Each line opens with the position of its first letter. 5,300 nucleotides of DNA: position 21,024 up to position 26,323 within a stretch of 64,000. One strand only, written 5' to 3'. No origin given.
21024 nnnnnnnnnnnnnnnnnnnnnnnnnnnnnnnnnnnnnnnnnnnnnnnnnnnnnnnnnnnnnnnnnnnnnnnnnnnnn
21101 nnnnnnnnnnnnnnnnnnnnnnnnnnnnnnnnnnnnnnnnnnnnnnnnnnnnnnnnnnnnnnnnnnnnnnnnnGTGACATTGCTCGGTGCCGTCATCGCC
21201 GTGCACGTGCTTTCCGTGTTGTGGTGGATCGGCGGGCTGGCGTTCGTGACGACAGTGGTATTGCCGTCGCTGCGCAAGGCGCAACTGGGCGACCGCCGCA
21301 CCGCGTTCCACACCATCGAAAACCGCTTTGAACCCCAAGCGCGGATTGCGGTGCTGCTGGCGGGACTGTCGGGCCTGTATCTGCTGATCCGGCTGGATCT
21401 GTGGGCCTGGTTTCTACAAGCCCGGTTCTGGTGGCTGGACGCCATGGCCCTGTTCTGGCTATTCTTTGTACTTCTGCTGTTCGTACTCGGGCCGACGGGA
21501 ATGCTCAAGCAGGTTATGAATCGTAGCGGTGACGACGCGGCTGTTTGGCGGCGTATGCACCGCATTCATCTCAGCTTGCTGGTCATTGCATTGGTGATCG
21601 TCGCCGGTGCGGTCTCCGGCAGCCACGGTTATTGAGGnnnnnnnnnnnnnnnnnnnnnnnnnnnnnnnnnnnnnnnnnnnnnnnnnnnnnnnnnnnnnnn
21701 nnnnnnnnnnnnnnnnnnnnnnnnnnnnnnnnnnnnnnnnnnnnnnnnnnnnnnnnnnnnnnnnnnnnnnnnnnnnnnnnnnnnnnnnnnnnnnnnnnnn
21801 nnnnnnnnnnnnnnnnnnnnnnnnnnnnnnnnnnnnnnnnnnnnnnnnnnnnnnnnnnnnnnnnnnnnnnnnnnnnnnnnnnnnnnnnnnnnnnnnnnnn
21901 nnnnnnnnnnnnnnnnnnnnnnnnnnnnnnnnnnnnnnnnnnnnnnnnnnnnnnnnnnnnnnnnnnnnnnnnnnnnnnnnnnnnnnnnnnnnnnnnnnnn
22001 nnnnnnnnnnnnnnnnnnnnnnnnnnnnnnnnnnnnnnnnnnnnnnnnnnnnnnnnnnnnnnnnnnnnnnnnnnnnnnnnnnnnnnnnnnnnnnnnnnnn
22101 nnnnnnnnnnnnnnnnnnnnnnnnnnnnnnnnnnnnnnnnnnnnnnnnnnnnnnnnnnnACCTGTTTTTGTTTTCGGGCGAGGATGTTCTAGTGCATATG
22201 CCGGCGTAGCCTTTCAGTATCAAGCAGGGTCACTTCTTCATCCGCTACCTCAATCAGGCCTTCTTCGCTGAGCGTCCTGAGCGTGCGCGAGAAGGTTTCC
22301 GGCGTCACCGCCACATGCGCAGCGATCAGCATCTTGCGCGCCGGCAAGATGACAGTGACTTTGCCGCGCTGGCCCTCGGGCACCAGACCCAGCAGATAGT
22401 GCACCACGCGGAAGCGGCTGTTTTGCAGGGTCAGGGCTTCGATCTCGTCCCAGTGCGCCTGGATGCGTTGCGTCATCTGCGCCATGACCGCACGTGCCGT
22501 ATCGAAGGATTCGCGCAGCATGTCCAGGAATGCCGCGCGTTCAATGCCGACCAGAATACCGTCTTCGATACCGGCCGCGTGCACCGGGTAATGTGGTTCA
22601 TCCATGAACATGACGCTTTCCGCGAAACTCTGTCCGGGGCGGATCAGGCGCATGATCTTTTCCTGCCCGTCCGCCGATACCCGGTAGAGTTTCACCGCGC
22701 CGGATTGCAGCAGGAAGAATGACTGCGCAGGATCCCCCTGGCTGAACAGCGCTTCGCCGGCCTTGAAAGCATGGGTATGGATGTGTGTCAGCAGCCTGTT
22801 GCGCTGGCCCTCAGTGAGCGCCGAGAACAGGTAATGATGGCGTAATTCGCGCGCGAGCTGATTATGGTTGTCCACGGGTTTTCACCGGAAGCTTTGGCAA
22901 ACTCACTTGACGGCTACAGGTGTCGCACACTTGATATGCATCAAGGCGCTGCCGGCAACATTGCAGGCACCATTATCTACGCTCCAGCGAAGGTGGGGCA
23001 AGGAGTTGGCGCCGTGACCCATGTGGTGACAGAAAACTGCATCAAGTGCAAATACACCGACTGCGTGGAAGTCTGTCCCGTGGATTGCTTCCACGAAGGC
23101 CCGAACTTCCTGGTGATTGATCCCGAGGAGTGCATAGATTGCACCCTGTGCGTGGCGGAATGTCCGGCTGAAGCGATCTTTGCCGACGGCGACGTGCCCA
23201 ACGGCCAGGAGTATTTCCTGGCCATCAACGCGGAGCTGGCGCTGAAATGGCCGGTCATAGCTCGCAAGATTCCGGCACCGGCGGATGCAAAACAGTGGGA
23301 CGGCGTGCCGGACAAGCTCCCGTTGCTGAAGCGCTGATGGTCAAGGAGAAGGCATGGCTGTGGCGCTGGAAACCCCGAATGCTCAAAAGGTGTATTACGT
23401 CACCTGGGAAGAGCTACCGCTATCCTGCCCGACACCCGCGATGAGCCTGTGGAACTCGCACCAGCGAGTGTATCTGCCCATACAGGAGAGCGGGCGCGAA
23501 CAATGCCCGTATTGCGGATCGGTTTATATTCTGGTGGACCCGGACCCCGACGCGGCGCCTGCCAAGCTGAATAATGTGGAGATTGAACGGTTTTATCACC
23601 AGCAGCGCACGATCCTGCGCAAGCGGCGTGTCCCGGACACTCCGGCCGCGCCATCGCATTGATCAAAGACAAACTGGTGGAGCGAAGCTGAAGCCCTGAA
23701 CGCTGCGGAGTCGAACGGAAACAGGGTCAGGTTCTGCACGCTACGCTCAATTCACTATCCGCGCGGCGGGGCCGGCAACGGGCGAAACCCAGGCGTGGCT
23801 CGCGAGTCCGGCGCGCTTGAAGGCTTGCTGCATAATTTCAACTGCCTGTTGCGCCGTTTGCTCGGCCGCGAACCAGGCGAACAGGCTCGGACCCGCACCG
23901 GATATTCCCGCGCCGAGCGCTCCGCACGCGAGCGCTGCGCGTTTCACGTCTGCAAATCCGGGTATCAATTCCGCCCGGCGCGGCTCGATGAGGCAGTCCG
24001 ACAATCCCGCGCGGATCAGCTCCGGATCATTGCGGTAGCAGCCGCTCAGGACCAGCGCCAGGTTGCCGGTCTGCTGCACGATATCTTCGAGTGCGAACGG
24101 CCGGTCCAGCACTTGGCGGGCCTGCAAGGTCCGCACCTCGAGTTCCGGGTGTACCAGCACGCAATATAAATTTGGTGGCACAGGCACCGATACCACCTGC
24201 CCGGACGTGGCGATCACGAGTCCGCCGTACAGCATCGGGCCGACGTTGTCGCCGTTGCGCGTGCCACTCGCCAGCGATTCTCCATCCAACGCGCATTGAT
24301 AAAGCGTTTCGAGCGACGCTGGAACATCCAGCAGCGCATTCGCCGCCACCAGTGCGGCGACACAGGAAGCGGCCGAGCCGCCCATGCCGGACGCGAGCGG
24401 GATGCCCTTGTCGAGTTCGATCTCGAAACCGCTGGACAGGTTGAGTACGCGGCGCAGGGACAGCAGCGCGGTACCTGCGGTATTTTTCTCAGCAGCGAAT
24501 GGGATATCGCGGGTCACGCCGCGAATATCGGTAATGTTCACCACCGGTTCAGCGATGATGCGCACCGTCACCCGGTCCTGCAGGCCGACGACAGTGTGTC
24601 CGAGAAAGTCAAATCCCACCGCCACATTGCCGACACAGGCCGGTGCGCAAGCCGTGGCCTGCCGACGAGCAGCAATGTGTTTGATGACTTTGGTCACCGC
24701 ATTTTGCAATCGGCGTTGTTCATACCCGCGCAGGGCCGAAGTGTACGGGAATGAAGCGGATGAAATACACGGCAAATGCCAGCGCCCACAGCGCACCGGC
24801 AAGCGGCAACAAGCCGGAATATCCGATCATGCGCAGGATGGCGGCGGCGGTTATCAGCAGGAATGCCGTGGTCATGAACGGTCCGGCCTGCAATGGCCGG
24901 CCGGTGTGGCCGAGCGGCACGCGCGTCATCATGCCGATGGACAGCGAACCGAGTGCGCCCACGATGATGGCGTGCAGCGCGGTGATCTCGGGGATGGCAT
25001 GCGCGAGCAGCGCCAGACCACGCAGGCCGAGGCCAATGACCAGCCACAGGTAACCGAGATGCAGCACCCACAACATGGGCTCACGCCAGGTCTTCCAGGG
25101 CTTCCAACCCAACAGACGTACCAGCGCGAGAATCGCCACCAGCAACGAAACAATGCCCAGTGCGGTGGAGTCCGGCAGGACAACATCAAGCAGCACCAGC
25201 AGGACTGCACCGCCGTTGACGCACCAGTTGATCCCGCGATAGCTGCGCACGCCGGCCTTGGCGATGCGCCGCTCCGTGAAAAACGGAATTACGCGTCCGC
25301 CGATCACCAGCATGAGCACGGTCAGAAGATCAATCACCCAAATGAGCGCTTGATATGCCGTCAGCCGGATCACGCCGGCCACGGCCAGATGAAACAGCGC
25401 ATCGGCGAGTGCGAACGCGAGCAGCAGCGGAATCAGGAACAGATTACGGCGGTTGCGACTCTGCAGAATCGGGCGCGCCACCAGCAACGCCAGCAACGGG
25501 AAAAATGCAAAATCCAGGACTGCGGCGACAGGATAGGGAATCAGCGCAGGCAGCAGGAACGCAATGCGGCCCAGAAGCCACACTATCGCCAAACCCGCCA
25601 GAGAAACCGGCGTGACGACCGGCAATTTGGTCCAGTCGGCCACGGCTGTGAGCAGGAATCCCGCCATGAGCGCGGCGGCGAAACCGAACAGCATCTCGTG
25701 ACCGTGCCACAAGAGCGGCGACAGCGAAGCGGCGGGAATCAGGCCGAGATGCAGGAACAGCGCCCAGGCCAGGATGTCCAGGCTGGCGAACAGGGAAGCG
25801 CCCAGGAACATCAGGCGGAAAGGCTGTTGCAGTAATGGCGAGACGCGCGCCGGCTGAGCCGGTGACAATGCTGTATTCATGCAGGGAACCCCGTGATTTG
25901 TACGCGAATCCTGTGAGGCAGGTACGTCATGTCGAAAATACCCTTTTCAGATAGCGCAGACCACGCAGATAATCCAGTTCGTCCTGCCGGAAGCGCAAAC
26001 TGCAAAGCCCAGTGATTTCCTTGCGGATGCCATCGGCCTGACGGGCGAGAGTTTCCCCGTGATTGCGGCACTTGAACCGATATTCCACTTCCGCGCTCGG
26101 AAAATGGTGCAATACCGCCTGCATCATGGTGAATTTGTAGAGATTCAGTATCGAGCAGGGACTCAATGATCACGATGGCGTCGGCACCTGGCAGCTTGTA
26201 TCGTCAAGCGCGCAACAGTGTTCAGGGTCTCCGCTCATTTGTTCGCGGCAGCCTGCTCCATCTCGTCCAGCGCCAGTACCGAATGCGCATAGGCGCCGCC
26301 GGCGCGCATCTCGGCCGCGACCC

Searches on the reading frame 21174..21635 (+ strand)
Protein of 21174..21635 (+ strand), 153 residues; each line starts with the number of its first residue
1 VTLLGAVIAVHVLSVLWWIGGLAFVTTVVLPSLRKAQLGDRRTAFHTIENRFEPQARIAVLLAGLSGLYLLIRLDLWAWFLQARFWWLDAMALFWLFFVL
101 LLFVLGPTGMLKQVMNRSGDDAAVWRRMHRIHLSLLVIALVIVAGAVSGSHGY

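Call 83: search_protein_families(library=pfam, proteins=[window:21174-21635:+], max_evalue=0.01)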
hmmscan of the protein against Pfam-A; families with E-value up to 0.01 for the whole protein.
window:21174-21635:+ (153 aa): 2 families
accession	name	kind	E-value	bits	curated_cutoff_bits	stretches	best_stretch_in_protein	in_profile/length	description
PF13664.11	DUF4149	-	5.8e-05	23.7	24.6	1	13-116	1-98/102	Domain of unknown function (DUF4149)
PF02447.22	GntP_permease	-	0.0043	16.3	22.5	1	100-144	303-347/440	GntP family permease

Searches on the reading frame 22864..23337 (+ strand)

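Call 20: search_protein_families(library=pfam, proteins=[window:22864-23337:+])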
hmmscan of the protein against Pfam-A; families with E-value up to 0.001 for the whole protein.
window:22864-23337:+ (157 aa): 12 families
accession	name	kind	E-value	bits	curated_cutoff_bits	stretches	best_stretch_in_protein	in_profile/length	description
PF11953.13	DUF3470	-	4.1e-17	62.3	23.2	1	118-157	3-42/42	Domain of unknown function (DUF3470)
PF13237.11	Fer4_10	-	4.9e-08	33.2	25.5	2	56-101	6-53/53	4Fe-4S dicluster domain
PF12797.12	Fer4_2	-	5e-08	32.8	24.5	1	84-102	4-22/22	4Fe-4S binding domain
PF12837.12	Fer4_6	-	7.3e-08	32.4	25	1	84-105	3-24/24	4Fe-4S binding domain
PF14697.11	Fer4_21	-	9.1e-08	32.6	35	1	84-106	2-27/59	4Fe-4S dicluster domain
PF00037.32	Fer4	-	1.3e-07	31.6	21.1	1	84-105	2-23/24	4Fe-4S binding domain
PF12838.12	Fer4_7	-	2.2e-06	28.5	27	1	58-104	1-52/52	4Fe-4S dicluster domain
PF13484.11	Fer4_16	-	3.7e-06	28.1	30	0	89-110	1-23/66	4Fe-4S double cluster binding domain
PF13187.11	Fer4_9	-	2.7e-05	24.5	27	1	58-105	1-52/52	4Fe-4S dicluster domain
PF13183.11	Fer4_8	-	3e-05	24.9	27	0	88-105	3-20/68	4Fe-4S dicluster domain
PF13534.11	Fer4_17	-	6.3e-05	23.9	22.2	0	89-104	1-16/61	4Fe-4S dicluster domain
PF12800.12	Fer4_4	-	0.00044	20.8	24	0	87-102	1-16/17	4Fe-4S binding domain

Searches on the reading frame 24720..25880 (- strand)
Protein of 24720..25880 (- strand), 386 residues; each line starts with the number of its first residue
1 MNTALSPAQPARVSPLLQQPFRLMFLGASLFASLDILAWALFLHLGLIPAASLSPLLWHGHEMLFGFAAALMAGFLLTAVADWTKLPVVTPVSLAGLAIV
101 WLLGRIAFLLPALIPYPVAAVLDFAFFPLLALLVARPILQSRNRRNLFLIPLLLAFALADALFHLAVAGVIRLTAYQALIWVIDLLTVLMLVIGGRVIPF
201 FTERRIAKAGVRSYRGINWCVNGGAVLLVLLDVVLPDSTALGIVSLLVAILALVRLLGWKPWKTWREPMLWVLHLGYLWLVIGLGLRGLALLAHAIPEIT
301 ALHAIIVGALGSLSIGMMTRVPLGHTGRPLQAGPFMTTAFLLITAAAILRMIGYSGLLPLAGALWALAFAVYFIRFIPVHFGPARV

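Call 3: search_protein_families(library=pfam, proteins=[window:24720-25880:-])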
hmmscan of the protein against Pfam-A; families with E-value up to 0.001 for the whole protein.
window:24720-25880:- (386 aa): 1 family
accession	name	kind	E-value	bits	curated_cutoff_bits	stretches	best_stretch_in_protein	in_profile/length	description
PF05940.17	NnrS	-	8.1e-102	341.8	28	1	15-381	1-368/371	NnrS protein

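Call 4: search_protein_families(library=ncbifam, proteins=[window:24720-25880:-])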
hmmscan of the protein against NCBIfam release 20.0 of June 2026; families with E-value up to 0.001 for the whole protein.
window:24720-25880:- (386 aa): 0 families

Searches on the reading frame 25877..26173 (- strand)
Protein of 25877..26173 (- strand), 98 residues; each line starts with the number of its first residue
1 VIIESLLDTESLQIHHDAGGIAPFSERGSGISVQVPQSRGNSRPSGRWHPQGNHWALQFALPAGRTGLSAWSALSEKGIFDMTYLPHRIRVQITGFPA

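Call 3: search_protein_families(library=pfam, proteins=[window:25877-26173:-])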
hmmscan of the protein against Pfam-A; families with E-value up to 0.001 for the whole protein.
window:25877-26173:- (98 aa): 0 families

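Call 4: search_protein_families(library=ncbifam, proteins=[window:25877-26173:-])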
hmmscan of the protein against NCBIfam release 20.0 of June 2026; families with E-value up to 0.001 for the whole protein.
window:25877-26173:- (98 aa): 0 families

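Call 90: search_protein_families(library=ncbifam, proteins=[window:25927-26166:-], max_evalue=0.001)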
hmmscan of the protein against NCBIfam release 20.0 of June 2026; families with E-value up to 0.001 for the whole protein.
window:25927-26166:- (79 aa): 4 families
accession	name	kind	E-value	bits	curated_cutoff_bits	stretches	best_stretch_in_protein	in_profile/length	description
NF003704.0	PRK05321.1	subfamily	3.3e-23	82.3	379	1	8-77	17-86/398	nicotinate phosphoribosyltransferase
TIGR01514.1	NAPRTase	equivalog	2.1e-19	69.9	269.55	1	8-77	9-79/399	nicotinate phosphoribosyltransferase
TIGR01513.1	NAPRTase_put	equivalog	0.00018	20.5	297.4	1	7-75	4-74/452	nicotinate phosphoribosyltransferase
NF006696.0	PRK09243.1-3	equivalog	0.00091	18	503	1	8-77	17-87/451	nicotinate phosphoribosyltransferase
